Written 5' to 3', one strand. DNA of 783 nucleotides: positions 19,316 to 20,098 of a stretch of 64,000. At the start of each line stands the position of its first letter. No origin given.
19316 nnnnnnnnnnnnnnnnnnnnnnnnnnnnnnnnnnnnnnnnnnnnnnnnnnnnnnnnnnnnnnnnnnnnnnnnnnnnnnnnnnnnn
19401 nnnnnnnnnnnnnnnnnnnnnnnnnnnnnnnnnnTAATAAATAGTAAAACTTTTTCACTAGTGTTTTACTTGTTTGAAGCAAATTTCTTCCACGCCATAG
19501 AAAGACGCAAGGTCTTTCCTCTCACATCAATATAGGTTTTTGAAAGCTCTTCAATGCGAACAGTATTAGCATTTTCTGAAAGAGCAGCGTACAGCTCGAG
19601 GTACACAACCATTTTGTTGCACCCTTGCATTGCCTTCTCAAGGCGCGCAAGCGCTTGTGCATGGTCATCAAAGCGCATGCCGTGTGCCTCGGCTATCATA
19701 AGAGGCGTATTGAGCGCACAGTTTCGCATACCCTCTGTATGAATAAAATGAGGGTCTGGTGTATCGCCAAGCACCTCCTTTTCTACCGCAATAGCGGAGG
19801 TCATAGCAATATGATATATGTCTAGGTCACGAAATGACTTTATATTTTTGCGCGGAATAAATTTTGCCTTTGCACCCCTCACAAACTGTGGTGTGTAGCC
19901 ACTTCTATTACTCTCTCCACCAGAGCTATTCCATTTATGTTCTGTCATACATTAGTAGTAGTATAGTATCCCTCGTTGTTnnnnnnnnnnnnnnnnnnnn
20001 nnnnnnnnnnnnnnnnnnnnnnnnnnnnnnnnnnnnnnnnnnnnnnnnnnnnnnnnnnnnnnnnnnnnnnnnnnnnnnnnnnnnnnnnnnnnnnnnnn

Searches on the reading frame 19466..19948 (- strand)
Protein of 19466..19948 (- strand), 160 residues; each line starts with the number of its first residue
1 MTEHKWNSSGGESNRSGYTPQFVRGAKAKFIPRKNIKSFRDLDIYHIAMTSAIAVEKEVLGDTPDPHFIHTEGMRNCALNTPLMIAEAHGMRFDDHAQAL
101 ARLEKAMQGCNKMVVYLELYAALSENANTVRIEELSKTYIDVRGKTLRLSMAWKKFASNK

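Call 22: search_protein_families(library=pfam, proteins=[window:19466-19948:-], max_evalue=0.001)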
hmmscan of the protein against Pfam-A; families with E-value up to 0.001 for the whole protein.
window:19466-19948:- (160 aa): 0 families

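Call 65: find_encoding_contigs(protein=window:19466-19948:-, flank=10000, max_places=8)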
Protein window:19466-19948:- (160 aa): 9 contigs read that carry it; 8 places shown.
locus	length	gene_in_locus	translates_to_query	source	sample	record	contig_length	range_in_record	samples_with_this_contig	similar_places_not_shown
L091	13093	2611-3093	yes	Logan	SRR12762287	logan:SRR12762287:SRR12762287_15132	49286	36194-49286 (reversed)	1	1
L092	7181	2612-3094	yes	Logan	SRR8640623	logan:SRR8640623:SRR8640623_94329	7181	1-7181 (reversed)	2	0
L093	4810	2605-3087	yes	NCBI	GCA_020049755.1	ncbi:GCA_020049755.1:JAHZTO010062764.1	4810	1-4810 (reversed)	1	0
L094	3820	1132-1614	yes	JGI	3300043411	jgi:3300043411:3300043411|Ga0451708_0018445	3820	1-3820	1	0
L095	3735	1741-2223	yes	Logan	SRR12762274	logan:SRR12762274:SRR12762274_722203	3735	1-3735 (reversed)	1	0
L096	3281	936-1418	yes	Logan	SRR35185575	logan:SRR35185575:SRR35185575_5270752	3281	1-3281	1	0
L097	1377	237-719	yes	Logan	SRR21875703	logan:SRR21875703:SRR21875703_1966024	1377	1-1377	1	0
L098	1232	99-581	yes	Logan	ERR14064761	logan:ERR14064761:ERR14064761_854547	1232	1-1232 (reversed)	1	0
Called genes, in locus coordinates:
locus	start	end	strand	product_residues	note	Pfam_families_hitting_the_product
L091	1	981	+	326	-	?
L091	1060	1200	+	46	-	-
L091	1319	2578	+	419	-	-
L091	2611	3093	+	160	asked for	-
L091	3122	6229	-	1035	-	PF00873:ACR_tran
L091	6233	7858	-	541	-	PF25967:RND-MFP_C (faint)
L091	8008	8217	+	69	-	-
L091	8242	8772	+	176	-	-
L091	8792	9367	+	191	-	PF02525:Flavodoxin_2, PF03358:FMN_red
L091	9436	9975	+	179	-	-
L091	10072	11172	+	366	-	PF01926:MMR_HSR1, PF02421:FeoB_N (weak), PF06071:YchF-GTPase_C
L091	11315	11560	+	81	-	-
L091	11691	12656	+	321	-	PF18920:DUF5671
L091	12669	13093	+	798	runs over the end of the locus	PF00133:tRNA-synt_1, PF01406:tRNA-synt_1e (faint), PF09334:tRNA-synt_1g, PF13603:tRNA-synt_1_2, PF00133:tRNA-synt_1, PF09334:tRNA-synt_1g (weak), PF08264:Anticodon_1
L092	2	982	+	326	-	?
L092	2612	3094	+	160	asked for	-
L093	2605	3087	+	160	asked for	-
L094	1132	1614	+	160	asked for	-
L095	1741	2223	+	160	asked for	-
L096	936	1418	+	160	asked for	-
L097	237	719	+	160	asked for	-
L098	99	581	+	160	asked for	-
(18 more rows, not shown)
